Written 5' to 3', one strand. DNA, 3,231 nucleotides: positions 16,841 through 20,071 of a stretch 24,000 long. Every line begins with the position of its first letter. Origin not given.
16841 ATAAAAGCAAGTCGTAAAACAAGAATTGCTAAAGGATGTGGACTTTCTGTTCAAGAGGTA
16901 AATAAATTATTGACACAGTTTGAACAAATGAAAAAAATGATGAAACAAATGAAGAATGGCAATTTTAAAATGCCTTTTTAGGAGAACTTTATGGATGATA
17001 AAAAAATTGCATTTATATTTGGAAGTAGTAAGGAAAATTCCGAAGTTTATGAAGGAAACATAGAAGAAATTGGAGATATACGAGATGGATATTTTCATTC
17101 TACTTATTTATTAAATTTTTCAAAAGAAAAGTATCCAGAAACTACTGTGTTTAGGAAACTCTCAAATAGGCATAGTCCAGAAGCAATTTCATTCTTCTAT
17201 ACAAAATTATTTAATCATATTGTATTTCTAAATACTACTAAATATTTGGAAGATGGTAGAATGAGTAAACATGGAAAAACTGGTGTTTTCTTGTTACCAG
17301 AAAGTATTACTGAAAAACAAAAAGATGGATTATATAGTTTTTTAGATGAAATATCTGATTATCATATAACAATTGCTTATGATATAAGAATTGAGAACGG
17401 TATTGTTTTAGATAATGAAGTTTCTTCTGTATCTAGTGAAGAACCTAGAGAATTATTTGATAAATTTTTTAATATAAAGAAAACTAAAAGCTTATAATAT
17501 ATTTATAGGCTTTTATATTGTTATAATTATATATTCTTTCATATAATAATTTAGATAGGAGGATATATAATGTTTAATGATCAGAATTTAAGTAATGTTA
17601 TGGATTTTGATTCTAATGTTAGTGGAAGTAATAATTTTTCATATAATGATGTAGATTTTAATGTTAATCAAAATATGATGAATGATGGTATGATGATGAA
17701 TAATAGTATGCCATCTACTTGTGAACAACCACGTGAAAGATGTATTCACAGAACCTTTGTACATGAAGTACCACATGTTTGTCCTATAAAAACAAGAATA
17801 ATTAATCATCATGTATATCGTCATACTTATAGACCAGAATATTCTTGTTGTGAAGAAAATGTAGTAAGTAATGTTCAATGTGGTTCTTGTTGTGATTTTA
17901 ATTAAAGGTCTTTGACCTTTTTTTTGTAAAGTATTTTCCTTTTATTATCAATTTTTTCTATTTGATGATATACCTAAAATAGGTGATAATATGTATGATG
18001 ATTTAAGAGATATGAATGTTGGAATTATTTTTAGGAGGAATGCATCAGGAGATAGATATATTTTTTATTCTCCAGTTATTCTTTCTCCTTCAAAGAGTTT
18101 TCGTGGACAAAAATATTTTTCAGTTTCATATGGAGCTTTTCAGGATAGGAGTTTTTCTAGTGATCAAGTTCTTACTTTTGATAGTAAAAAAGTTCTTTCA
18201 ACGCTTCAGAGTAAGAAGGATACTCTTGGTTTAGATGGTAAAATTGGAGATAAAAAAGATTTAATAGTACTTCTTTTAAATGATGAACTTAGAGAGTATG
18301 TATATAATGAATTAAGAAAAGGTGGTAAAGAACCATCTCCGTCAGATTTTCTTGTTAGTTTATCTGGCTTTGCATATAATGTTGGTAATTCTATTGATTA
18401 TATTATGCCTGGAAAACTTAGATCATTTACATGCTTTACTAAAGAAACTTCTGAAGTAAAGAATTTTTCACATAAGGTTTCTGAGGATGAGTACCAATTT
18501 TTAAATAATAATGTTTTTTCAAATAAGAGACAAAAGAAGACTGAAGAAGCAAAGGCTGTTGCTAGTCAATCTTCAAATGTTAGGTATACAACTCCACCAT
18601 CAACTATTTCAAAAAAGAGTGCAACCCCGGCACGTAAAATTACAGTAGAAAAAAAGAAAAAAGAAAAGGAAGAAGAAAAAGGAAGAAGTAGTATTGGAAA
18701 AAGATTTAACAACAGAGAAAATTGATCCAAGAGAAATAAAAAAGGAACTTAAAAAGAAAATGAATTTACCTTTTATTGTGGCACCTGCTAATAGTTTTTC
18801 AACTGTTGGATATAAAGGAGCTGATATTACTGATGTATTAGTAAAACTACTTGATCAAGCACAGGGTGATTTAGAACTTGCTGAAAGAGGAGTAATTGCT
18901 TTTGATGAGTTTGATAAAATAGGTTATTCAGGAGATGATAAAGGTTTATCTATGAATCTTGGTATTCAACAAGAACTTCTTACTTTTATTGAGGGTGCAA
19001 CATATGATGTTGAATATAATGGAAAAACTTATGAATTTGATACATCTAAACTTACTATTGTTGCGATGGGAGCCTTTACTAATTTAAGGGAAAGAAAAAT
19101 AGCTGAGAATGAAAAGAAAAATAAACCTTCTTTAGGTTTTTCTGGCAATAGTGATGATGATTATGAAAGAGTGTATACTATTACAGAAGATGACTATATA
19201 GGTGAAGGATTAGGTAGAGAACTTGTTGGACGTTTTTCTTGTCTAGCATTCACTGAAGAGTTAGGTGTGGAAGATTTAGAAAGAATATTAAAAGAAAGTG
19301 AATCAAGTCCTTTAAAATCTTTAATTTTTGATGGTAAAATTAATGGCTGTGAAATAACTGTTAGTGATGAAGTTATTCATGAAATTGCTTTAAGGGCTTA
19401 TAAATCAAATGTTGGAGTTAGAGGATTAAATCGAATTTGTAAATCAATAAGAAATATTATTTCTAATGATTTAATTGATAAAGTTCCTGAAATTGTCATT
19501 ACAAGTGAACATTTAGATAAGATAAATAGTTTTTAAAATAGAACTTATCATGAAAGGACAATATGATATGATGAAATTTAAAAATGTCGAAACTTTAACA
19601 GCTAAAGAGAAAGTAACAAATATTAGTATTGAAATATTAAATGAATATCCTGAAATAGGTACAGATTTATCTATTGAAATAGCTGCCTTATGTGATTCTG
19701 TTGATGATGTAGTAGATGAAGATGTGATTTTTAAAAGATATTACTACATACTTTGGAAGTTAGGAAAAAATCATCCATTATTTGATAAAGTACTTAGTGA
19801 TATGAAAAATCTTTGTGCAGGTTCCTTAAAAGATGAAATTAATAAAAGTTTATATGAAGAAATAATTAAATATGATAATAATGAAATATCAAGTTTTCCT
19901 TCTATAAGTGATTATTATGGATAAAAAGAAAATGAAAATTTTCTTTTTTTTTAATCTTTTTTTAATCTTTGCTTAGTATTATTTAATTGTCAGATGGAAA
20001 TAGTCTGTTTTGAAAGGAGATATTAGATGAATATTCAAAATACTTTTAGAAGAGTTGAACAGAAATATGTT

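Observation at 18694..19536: ClpX-family AAA+ module that has lost exactly the Walker A segment and the zinc-binding domain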

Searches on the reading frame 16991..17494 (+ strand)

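Call 6: search_protein_families(library=pfam, proteins=[window:16991-17494:+], max_evalue=0.01)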
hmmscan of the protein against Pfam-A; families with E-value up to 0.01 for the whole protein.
window:16991-17494:+ (168 aa): 0 families

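Call 31: search_protein_families(library=ncbifam, proteins=[window:16991-17494:+], max_evalue=0.01)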
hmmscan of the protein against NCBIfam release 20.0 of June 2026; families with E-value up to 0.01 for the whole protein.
window:16991-17494:+ (168 aa): 0 families

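Call 66: search_protein_families(library=pfam, proteins=[window:16991-17494:+], max_evalue=1)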
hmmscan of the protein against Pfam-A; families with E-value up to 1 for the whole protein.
window:16991-17494:+ (168 aa): 1 family
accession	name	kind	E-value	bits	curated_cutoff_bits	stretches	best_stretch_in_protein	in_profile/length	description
PF23719.1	VapB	-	0.017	15.6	27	1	64-90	49-75/97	Antitoxin VapB-like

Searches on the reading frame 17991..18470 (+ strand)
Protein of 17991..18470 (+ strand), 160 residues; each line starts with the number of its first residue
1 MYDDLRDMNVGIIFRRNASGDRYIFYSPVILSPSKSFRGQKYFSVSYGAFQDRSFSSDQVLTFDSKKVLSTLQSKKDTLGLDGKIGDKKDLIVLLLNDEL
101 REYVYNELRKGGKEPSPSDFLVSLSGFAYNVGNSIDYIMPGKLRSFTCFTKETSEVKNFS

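Call 56: predict_structure(alignment_id=A5)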
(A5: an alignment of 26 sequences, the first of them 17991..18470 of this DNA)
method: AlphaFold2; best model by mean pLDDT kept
length: 160 residues; sequences in the alignment: 26
mean_pLDDT: 82.0   pTM: 0.78
mean pLDDT of the five models: 82.0, 81.5, 79.1, 78.5, 75.2
residues with pLDDT >= 90: 59; 70-90: 76; 50-70: 19; < 50: 6
segments of 3 or more residues with pLDDT < 50: 156-160
pLDDT, mean of each block of 10 residues (from residue 1): 77 93 94 74 83 87 85 73 79 92 92 90 93 88 62 49
secondary structure, 60 per line:
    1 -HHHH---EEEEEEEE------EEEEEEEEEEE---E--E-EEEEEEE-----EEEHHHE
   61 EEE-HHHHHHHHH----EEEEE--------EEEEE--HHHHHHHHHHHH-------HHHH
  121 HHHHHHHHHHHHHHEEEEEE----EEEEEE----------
elements in order: H2-5 E9-16 E23-33 E42-48 E54-56 E60-63 H65-73 E78-82 E91-95 H98-109 H117-134 E135-140 E145-150
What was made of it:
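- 17991..18725 (+): ORF of 244 aa. It encodes the family's N-terminal domain (about residues 1-150) plus a K/E/S-rich linker. It is really the 5' part of the same ancestral gene as the AAA+ ORF. The AlphaFold2 model of residues 1-160 has pLDDT 82 and pTM 0.78 (call 56).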

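Call 59: fold_search(model_id=the predicted structure, library=pdb)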
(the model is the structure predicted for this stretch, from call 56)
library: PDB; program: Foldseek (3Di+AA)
matches with E <= 10: 527; with E <= 0.001: 0
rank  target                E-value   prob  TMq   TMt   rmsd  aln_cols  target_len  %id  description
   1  2y8f_B                1.5e-01  0.35  0.29  0.36  11.1       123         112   10  Structure of the Ran-binding domain from human RanBP3 (wild type) (released 2011-02-16)
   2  2y8g_A                2.0e-01  0.33  0.29  0.35   8.1       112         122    9  Structure of the Ran-binding domain from human RanBP3 (E352A-R353V double mutant) (released 2011-02-16)
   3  3gyp                  2.5e-01  0.14  0.22  0.18  10.7       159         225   12  Rtt106p (released 2009-12-08)
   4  4n7r_D                3.0e-01  0.08  0.16  0.11  15.4       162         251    8  Crystal structure of Arabidopsis glutamyl-tRNA reductase in complex with its binding protein (released 2014-05-14)
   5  1xke_MODEL_1_A        3.3e-01  0.47  0.31  0.37   9.3       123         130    9  Solution structure of the second Ran-binding domain from human RanBP2 (released 2005-04-19)
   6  4ywn_B                3.3e-01  0.09  0.19  0.21  14.9       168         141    8  Crystal structure of NADH-FMN oxidoreductase from Mycobacterium avium (released 2015-04-01)
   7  6oi4_A                3.5e-01  0.20  0.27  0.34   9.7       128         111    8  RPN13 (19-132)-RPN2 (940-952) pY950-Ub complex (released 2019-05-15)
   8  4n7r_C                3.5e-01  0.08  0.16  0.11  14.6       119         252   13  Crystal structure of Arabidopsis glutamyl-tRNA reductase in complex with its binding protein (released 2014-05-14)
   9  2ra6_A                3.8e-01  0.07  0.16  0.18  15.6       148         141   10  Crystal Structure of the Possum Milk Whey Lipocalin Trichosurin at pH 4.6 with Bound 4-ethylphenol (released 2007-11-20)
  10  2j0q_C                4.0e-01  0.03  0.12  0.13  16.7       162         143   10  The crystal structure of the Exon Junction Complex at 3.2 A resolution (released 2006-08-30)
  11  2io4_D                4.2e-01  0.04  0.14  0.11  17.6       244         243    6  Crystal structure of PCNA12 dimer from Sulfolobus solfataricus. (released 2008-04-08)
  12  2nti_H                4.5e-01  0.04  0.15  0.11  17.7       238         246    8  Crystal structure of PCNA123 heterotrimer. (released 2007-12-18)
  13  5che_C                5.0e-01  0.06  0.16  0.11  15.7       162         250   10  Crystal structure of Arabidopsis glutamyl-tRNA reductase in complex with its regulatory proteins (released 2016-02-03)
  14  2nti_E                5.0e-01  0.03  0.15  0.10  17.7       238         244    7  Crystal structure of PCNA123 heterotrimer. (released 2007-12-18)
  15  3oan                  5.3e-01  0.23  0.30  0.38   9.3       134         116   13  Crystal structure of the Ran Binding Domain From The Nuclear Complex Component Nup2 From Ashbya Gossypii (released 2010-08-18)
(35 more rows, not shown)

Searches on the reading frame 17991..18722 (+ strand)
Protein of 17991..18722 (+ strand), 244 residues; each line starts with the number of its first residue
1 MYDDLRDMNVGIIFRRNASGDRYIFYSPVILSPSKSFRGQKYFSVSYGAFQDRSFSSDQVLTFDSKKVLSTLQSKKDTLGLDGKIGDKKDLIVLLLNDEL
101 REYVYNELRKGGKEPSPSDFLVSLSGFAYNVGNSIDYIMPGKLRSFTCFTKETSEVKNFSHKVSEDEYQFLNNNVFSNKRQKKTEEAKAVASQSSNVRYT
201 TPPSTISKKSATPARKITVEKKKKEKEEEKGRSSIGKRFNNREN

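Call 6: search_protein_families(library=pfam, proteins=[window:17991-18722:+], max_evalue=0.01)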
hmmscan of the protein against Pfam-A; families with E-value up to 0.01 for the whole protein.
window:17991-18722:+ (244 aa): 0 families

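Call 31: search_protein_families(library=ncbifam, proteins=[window:17991-18722:+], max_evalue=0.01)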
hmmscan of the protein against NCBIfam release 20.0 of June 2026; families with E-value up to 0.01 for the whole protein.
window:17991-18722:+ (244 aa): 0 families

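Call 35: search_protein_families(library=padloc, proteins=[window:17991-18722:+], max_evalue=0.01)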
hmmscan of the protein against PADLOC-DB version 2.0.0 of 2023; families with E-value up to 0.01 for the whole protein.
window:17991-18722:+ (244 aa): 0 families

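Call 36: search_protein_families(library=phrogs, proteins=[window:17991-18722:+], max_evalue=0.01)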
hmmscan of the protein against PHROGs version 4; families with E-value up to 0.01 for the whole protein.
window:17991-18722:+ (244 aa): 0 families

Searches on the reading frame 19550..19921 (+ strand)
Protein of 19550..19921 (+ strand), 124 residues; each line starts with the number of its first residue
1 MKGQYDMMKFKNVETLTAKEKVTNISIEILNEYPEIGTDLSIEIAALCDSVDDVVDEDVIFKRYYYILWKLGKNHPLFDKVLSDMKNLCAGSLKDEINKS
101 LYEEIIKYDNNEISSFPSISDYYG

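Call 6: search_protein_families(library=pfam, proteins=[window:19550-19921:+], max_evalue=0.01)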
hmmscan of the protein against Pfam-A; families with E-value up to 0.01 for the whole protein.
window:19550-19921:+ (124 aa): 0 families

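Call 31: search_protein_families(library=ncbifam, proteins=[window:19550-19921:+], max_evalue=0.01)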
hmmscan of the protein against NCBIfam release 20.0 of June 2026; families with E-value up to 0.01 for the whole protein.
window:19550-19921:+ (124 aa): 1 family
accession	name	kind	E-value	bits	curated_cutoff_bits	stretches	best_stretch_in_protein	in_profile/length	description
NF049922.1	MethglyxlRedYdjG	equivalog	0.0017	17.4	550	1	21-123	44-144/326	NADH-dependent methylglyoxal reductase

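Call 35: search_protein_families(library=padloc, proteins=[window:19550-19921:+], max_evalue=0.01)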
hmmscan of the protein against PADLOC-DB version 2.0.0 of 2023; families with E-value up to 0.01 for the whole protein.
window:19550-19921:+ (124 aa): 0 families

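Call 36: search_protein_families(library=phrogs, proteins=[window:19550-19921:+], max_evalue=0.01)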
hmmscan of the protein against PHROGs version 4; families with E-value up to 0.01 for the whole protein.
window:19550-19921:+ (124 aa): 0 families

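Call 41: find_homologous_proteins(query=window:19550-19921:+)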
Query window:19550-19921:+ (124 aa): 2 proteins with E <= 0.001 among 5 candidates.
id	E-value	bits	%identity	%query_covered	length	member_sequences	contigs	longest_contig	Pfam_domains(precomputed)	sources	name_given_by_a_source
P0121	5.8e-69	248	92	100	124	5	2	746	-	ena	-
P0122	4.5e-58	212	85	94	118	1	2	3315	-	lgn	-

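Call 42: find_encoding_contigs(protein=P0122, flank=10000)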
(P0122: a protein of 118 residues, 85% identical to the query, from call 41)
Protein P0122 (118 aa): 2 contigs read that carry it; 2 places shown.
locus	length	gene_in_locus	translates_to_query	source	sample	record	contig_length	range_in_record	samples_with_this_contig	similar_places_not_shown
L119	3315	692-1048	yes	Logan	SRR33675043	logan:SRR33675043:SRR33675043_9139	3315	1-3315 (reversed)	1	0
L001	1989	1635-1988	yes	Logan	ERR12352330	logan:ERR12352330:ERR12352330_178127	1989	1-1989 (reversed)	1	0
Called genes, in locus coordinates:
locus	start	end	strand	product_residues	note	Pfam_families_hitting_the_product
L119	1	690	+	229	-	?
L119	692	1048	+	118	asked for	-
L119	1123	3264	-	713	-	-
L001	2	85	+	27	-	?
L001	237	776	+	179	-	PF00561:Abhydrolase_1 (faint), PF06821:Ser_hydrolase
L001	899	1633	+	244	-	PF07724:AAA_2 (weak), PF10431:ClpB_D2-small (faint)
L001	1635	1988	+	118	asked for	?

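Call 43: find_encoding_contigs(protein=P0121, flank=10000)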
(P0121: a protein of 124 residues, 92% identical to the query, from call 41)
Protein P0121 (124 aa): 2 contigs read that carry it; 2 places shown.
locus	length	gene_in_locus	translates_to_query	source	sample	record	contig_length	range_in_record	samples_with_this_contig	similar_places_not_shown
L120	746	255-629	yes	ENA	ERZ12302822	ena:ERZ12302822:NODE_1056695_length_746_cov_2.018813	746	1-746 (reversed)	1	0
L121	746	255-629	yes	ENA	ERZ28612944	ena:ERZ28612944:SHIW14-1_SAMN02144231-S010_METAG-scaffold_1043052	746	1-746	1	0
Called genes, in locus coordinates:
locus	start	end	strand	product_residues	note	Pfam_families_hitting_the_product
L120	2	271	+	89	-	?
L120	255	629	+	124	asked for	-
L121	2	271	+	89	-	?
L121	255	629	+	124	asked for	-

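Call 51: find_homologous_proteins(query=A6)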
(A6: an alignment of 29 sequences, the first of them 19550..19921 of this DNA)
Query A6 (29 sequences) (124 aa, profile of the alignment): 421 proteins with E <= 0.001 among 1260 candidates; the best 120 are listed.
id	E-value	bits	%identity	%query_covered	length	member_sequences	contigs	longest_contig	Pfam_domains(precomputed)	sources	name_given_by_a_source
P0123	8.7e-44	166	25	93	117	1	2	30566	-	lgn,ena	-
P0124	1.7e-43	165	25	93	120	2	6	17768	-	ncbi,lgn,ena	-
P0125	6.8e-43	163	25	93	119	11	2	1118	-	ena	-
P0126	7.1e-43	163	25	93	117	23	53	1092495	-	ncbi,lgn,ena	-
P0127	1.4e-42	162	25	93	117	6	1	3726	-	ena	-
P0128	1.4e-42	162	25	71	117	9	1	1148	-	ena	-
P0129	1.7e-42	162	24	93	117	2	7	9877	-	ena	-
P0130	2.8e-42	161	30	87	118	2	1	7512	-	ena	-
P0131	2.9e-42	161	25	93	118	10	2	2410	-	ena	-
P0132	3.3e-42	161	30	93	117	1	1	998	-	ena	-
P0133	3.8e-42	161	26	93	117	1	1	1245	-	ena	-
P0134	4.5e-42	161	23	93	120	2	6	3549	-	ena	-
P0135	4.6e-42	161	29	93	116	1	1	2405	-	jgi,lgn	-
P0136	4.9e-42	161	23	93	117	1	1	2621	-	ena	-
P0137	5.0e-42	161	25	71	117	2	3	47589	-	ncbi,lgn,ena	-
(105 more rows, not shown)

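Call 60: predict_structure(alignment_id=A7)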
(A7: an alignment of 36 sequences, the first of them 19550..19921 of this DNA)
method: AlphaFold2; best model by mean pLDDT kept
length: 124 residues; sequences in the alignment: 36
mean_pLDDT: 84.0   pTM: 0.79
mean pLDDT of the five models: 84.0, 83.8, 83.1, 82.7, 81.2
residues with pLDDT >= 90: 72; 70-90: 29; 50-70: 12; < 50: 11
segments of 3 or more residues with pLDDT < 50: 1-9
pLDDT, mean of each block of 10 residues (from residue 1): 40 68 91 95 86 75 94 95 92 89 95 93 70
secondary structure, 60 per line:
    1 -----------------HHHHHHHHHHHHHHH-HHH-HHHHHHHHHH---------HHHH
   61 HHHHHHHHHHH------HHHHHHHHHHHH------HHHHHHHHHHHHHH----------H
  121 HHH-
elements in order: H18-32 H38-47 H57-71 H78-89 H96-109 H120-123

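Call 62: fold_search(model_id=the predicted structure, library=pdb)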
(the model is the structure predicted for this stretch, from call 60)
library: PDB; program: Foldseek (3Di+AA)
matches with E <= 10: 10; with E <= 0.001: 0
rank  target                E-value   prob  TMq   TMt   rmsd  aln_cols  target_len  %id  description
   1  7ad6_A                2.8e+00  0.11  0.27  0.06  10.3       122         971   16  Crystal structure of human complement C5 in complex with the K92 bovine knob domain peptide. (released 2021-03-10)
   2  6h04_A                3.2e+00  0.10  0.27  0.05  10.2       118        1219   18  Closed conformation of the Membrane Attack Complex (released 2018-12-19)
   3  6h03_A                3.4e+00  0.10  0.27  0.05  10.2       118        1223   18  OPEN CONFORMATION OF THE MEMBRANE ATTACK COMPLEX (released 2018-12-19)
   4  3km9_A                3.4e+00  0.10  0.29  0.05   9.8       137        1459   12  Structure of complement C5 in complex with the C-terminal beta-grasp domain of SSL7 (released 2009-12-01)
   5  5hcd_A                4.4e+00  0.11  0.24  0.04  10.4        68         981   20  Ternary complex of human Complement C5 with Ornithodoros moubata OmCI and Rhipicephalus microplus RaCI2 (released 2016-03-30)
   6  7upq_J                5.4e+00  0.11  0.29  0.21   9.6       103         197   14  Crystal structure of designed heterotrimeric assembly DHT03_1arm_A21/B/C (released 2022-12-14)
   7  5j5v_F                5.9e+00  0.04  0.21  0.20  12.9       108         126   19  CdiA-CT from uropathogenic Escherichia coli in complex with cognate immunity protein and CysK (released 2016-07-27)
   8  7upp_A                6.2e+00  0.10  0.29  0.15   9.6       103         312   16  Crystal structure of designed heterotrimeric assembly DHT03_2arm_A21/B21/C long (released 2022-12-14)
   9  7upp_B                6.5e+00  0.10  0.30  0.16   8.9       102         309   17  Crystal structure of designed heterotrimeric assembly DHT03_2arm_A21/B21/C long (released 2022-12-14)
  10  8cwy_A                7.6e+00  0.06  0.28  0.12   9.0       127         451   12  Accurate computational design of genetically encoded 3D protein crystals (released 2023-11-01)
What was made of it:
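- Tried and rejected: The best E-values were 0.15 and 2.8 (calls 59, 62).
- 19550..19924 (+): Intact partner gene ('o124'). Its true start is probably ATG 19568, preceded by SD AAAGGA. It is the only neighbour conserved across the family and lies directly after the ATPase gene. The AlphaFold2 model has pLDDT 84 and is a helical bundle with no PDB match (calls 60, 62).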
